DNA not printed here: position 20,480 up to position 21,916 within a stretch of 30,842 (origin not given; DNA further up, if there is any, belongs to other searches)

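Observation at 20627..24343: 1238-aa cytoplasmic-looking repeat protein ending in a calpain/papain-like protease domain, with Gly/Met-rich tracts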

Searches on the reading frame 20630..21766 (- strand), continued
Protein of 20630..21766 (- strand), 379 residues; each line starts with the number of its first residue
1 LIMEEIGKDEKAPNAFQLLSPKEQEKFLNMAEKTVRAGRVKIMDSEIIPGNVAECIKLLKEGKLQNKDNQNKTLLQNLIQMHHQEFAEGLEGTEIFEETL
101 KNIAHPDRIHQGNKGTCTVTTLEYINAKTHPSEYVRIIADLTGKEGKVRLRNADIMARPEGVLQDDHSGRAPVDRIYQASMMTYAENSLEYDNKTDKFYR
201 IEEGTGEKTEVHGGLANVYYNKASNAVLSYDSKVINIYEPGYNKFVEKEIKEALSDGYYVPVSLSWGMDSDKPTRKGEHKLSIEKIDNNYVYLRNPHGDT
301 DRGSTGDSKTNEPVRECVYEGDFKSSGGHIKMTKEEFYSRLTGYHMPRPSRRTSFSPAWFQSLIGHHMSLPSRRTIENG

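Call 52: fold_search(model_id=the predicted structure, library=pdb)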
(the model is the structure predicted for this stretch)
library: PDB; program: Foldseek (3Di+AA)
matches with E <= 10: 422; with E <= 0.001: 28
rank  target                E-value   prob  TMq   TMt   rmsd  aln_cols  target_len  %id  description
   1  1zcm                  1.2e-04  1.00  0.34  0.39  14.8       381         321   13  Human calpain protease core inhibited by ZLLYCH2F (released 2006-01-31)
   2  2g8e                  1.9e-04  0.99  0.27  0.31  17.8       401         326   11  Calpain 1 proteolytic core in complex with SNJ-1715, a cyclic hemiacetal-type inhibitor (released 2006-06-06)
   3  6bgp_A                2.7e-04  1.00  0.35  0.41   8.0       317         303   14  Crystal Structure of Human Calpain-3 Protease Core Mutant-C129A (released 2018-02-07)
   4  2nqa_B                3.1e-04  1.00  0.25  0.29  11.3       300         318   15  Catalytic Domain of Human Calpain 8 (released 2006-11-14)
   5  6bkj_B                3.6e-04  1.00  0.26  0.32  11.3       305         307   12  Crystal Structure of Human Calpain-3 Protease Core in Complex with Leupeptin (released 2018-02-07)
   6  6bkj_D                3.6e-04  0.99  0.26  0.31  13.2       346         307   11  Crystal Structure of Human Calpain-3 Protease Core in Complex with Leupeptin (released 2018-02-07)
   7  6bkj_A                3.8e-04  0.99  0.25  0.30  13.2       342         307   11  Crystal Structure of Human Calpain-3 Protease Core in Complex with Leupeptin (released 2018-02-07)
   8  6p3q_A                4.2e-04  1.00  0.23  0.25  12.8       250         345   12  Calpain-5 (CAPN5) Protease Core (PC) (released 2020-02-05)
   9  8ssk_D                4.2e-04  0.95  0.22  0.26  15.8       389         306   11  Citrobacter rodentium contact dependent growth inhibition (CDI) entry and toxin (CdiA-CT) domains (released 2024-05-15)
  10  6bjd_C                4.5e-04  1.00  0.36  0.43   8.1       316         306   13  Crystal Structure of Human Calpain-3 Protease Core in Complex with E-64 (released 2018-02-07)
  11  7w7o                  4.7e-04  1.00  0.34  0.38   7.9       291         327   11  The crystal structure of human Calpain-1 protease core in complex with 14a (released 2023-06-07)
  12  8gx3                  4.7e-04  0.99  0.27  0.30  12.4       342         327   14  The crystal structure of human Calpain-1 protease core in complex with 14c (released 2023-09-20)
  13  6bdt_B                5.0e-04  1.00  0.23  0.27  11.7       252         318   13  Crystal Structure of Human Calpain-3 Protease Core Mutant-C129S (released 2018-02-07)
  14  6bdt_A                5.0e-04  1.00  0.26  0.31  13.2       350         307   12  Crystal Structure of Human Calpain-3 Protease Core Mutant-C129S (released 2018-02-07)
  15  6bgp_B                5.3e-04  1.00  0.23  0.27  11.7       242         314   13  Crystal Structure of Human Calpain-3 Protease Core Mutant-C129A (released 2018-02-07)
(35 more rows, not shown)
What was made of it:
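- On Clan CA (papain-like) cysteine peptidases: Foldseek agrees (call 52).
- On Calpain family C2 (Pfam Peptidase_C2 / CysPc): Of the 28 Foldseek hits with E <= 1e-3, 27 are calpain cores (call 52).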

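Call 53: search_protein_families(library=pfam, proteins=[P0029, P0051, P0063, P0076, P0008, P0104, P0151, P0009], max_evalue=0.01)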
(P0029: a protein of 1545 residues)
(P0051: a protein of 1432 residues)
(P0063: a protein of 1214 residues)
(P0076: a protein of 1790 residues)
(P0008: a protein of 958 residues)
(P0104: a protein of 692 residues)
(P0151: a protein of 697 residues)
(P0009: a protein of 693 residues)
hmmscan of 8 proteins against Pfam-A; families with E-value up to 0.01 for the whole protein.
P0029 (1545 aa): 2 families
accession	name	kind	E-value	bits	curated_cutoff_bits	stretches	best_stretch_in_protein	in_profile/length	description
PF00191.25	Annexin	-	2.3e-54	181.8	25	5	333-385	6-58/66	Annexin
PF00226.36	DnaJ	-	3.5e-11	43.5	27.8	1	1491-1544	1-53/63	DnaJ domain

P0051 (1432 aa): 1 family
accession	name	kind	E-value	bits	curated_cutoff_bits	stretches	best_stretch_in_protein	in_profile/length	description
PF00191.25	Annexin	-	5.2e-56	187.1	25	5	367-423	2-58/66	Annexin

P0063 (1214 aa): 1 family
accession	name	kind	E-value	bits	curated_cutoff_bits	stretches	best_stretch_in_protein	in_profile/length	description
PF00191.25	Annexin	-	4.6e-66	219.3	25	5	143-198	2-57/66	Annexin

P0076 (1790 aa): 1 family
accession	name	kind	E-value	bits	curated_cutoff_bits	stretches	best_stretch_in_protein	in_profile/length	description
PF00191.25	Annexin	-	2e-06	28.2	25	1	994-1042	9-57/66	Annexin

P0008 (958 aa): 0 families

P0104 (692 aa): 3 families
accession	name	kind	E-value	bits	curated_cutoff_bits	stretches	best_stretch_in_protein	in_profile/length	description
PF18411.6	Annexin_2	-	8.7e-06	26.4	25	0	549-591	10-52/93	Annexin-like domain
PF00191.25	Annexin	-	0.00095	19.7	25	0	558-588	9-37/66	Annexin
PF23053.1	UBA_N4BP1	-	0.0024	18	27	0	565-591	14-40/45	N4BP1, UBA-like domain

P0151 (697 aa): 0 families

P0009 (693 aa): 0 families
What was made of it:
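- One long member carries a C-terminal DnaJ domain (call 53). Four long members carry annexin repeats (call 53). A J-domain fusion in one member points to a cytosolic role (call 53).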

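Call 55: list_cluster_members(proteins=[P0156, P0158, P0159, P0160, P0013, P0019, P0154, P0051, P0104, P0151])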
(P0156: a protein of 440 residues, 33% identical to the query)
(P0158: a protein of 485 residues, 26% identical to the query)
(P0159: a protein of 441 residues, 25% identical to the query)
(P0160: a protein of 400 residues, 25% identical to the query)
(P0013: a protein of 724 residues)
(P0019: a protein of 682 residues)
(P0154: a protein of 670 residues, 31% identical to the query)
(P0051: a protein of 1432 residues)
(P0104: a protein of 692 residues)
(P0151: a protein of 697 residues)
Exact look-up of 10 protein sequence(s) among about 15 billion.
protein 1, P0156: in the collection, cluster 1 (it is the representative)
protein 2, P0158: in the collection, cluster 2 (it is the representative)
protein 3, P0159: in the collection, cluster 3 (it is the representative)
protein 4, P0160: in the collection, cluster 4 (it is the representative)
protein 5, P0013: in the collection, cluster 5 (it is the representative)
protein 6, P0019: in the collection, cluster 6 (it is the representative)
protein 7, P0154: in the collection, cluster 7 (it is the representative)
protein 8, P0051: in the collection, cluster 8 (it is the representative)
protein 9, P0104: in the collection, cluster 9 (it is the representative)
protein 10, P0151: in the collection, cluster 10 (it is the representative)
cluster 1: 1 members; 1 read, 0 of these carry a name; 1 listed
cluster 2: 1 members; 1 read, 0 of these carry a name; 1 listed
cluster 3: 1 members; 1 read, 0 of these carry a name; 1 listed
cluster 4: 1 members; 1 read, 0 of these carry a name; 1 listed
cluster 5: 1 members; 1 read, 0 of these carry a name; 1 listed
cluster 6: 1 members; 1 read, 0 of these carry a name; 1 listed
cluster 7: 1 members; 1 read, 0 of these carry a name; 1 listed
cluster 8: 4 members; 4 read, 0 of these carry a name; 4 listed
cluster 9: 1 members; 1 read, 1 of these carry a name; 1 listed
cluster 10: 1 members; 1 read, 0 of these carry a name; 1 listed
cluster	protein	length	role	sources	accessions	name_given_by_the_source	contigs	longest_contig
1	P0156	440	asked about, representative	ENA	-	-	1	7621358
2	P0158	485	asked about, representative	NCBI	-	-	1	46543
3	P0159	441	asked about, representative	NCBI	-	-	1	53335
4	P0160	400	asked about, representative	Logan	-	-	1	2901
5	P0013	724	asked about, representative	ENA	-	-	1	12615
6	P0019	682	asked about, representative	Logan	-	-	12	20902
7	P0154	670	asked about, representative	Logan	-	-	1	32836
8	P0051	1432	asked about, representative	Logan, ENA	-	-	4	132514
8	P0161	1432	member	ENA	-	-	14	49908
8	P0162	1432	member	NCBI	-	-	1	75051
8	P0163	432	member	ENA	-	-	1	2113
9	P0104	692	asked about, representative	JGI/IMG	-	hypothetical protein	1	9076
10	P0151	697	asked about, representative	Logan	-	-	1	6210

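Call 56: find_encoding_contigs(protein=P0156, flank=8000, max_places=2)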
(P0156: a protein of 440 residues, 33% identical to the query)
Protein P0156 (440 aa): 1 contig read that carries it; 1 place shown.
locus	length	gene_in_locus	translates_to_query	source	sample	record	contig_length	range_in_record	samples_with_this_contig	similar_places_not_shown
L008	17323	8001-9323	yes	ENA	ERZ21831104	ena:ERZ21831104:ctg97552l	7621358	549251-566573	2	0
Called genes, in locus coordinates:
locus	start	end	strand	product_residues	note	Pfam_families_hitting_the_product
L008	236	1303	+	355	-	-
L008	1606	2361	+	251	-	PF00902:TatC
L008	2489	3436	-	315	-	-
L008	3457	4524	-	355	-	-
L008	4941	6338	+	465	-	PF05222:AlaDh_PNT_N, PF01262:AlaDh_PNT_C (weak)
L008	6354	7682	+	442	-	PF01488:Shikimate_DH (faint), PF03435:Sacchrp_dh_NADP, PF16653:Sacchrp_dh_C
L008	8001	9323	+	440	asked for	-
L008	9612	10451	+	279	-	-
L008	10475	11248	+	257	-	PF21347:DUF3108_like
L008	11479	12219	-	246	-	PF02353:CMAS (weak), PF13489:Methyltransf_23, PF01135:PCMT (faint), PF01209:Ubie_methyltran (weak), PF13847:Methyltransf_31, PF08241:Methyltransf_11, PF08242:Methyltransf_12, PF13649:Methyltransf_25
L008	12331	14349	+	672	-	-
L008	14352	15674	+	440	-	PF01098:FTSW_RODA_SPOVE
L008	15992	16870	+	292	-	-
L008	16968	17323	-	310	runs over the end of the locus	-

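Call 57: find_encoding_contigs(protein=P0012, flank=8000, max_places=2)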
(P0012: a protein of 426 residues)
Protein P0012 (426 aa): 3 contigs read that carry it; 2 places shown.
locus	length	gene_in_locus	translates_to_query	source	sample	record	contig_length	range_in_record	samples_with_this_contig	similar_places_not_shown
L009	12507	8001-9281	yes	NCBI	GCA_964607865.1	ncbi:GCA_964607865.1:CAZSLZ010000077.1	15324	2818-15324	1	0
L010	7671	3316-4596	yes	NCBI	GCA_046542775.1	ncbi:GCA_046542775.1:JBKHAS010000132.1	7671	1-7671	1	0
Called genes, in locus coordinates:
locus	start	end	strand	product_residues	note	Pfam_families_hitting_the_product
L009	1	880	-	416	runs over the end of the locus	PF00675:Peptidase_M16, PF05193:Peptidase_M16_C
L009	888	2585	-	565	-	PF02463:SMC_N, PF13175:AAA_15 (weak), PF13476:AAA_23, PF13304:AAA_21 (faint)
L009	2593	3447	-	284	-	PF01513:NAD_kinase, PF20143:NAD_kinase_C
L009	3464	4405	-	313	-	PF00072:Response_reg, PF00990:GGDEF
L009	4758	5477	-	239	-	-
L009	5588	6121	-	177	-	PF07998:Peptidase_M54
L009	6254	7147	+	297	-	PF01370:Epimerase (faint), PF05368:NmrA, PF13460:NAD_binding_10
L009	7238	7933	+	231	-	PF12401:FhaA_N, PF16697:Yop-YscD_cpl, PF00498:FHA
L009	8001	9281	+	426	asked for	-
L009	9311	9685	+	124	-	PF00903:Glyoxalase, PF13669:Glyoxalase_4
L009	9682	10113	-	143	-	-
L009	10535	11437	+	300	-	PF05708:Peptidase_C92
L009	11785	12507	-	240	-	?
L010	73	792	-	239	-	-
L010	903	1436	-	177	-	PF07998:Peptidase_M54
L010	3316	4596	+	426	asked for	-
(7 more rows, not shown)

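Call 63: search_protein_families(library=pfam, alignment_id=A2, max_evalue=1)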
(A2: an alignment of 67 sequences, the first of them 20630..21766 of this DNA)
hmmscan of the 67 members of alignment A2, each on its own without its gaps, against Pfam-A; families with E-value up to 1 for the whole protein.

A. member 1, window:20630-21766:- (379 aa): 0 families

B. families by the number of members that match (of 67 scanned): 49 families (the first 25 are shown)
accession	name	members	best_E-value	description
PF13376.11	OmdA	10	0.0064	Bacteriocin-protection, YdeI or OmpD-Associated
PF13529.12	Peptidase_C39_2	8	3e-06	Peptidase_C39 like family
PF11814.14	DUF3335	6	2e-05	Peptidase_C39 like family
PF07813.17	LTXXQ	3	0.07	LTXXQ motif family protein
PF20640.2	Rrn6_HB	2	0.00044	Rrn6, helical bundle domain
PF14399.12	BtrH_N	2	0.0033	Butirosin biosynthesis protein H, N-terminal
PF13618.11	Gluconate_2-dh3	2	0.014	Gluconate 2-dehydrogenase subunit 3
PF12385.14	Peptidase_C70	2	0.036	Papain-like cysteine protease AvrRpt2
PF01640.23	Peptidase_C10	2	0.041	Peptidase C10 family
PF01476.26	LysM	1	7.9e-08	LysM domain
PF16326.10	ABC_tran_CTD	1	0.00087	ABC transporter C-terminal domain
PF07201.16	HrpJ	1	0.005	HrpJ-like domain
PF17932.6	TetR_C_24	1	0.0078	Tetracyclin repressor-like, C-terminal domain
PF16537.11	T2SSB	1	0.029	Type II secretion system protein B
PF14257.11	DUF4349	1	0.031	Domain of unknown function (DUF4349)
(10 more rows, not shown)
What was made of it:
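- Weak Pfam hits of family members are all to clan CA models: Peptidase_C39_2 in 8 of 67, DUF3335 in 6, and C70, C10 and BtrH_N in 2 each (call 63). One member has a LysM domain (call 63).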

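Call 80: find_encoding_contigs(protein=P0008, flank=8000, max_places=2)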
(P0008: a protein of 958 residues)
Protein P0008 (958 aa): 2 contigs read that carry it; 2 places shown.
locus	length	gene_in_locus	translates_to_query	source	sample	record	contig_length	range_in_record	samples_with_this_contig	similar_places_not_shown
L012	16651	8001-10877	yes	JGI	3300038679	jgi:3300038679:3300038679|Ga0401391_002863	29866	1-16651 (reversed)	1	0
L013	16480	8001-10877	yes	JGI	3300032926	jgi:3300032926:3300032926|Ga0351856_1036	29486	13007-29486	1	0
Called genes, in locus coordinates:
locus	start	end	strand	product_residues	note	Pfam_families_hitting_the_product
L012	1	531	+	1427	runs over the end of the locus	PF13181:TPR_8 (faint), PF13371:TPR_9 (faint), PF13414:TPR_11 (faint), PF08487:VIT, PF13757:VIT_2, PF00092:VWA, PF13519:VWA_2, PF13768:VWA_3, +9 more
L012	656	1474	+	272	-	PF13385:Laminin_G_3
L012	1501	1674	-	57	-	-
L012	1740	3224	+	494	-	PF01841:Transglut_core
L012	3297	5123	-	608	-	PF07963:N_methyl (weak)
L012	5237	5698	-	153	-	PF12773:DZR (faint), PF13240:Zn_Ribbon_1, PF13360:PQQ_2 (faint), PF13570:Beta-prop_ACSF4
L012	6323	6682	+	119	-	-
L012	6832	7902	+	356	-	-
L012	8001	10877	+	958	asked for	-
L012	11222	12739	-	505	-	PF00331:Glyco_hydro_10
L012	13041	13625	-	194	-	PF05685:Uma2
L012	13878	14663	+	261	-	PF01261:AP_endonuc_2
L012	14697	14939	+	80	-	-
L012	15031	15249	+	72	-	-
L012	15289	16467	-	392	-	PF23745:ANK_LRRK2 (faint), PF13606:Ank_3 (faint), PF13857:Ank_5 (faint), PF12796:Ank_2, PF13637:Ank_4 (weak), PF00023:Ank (weak), PF12796:Ank_2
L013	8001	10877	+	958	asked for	-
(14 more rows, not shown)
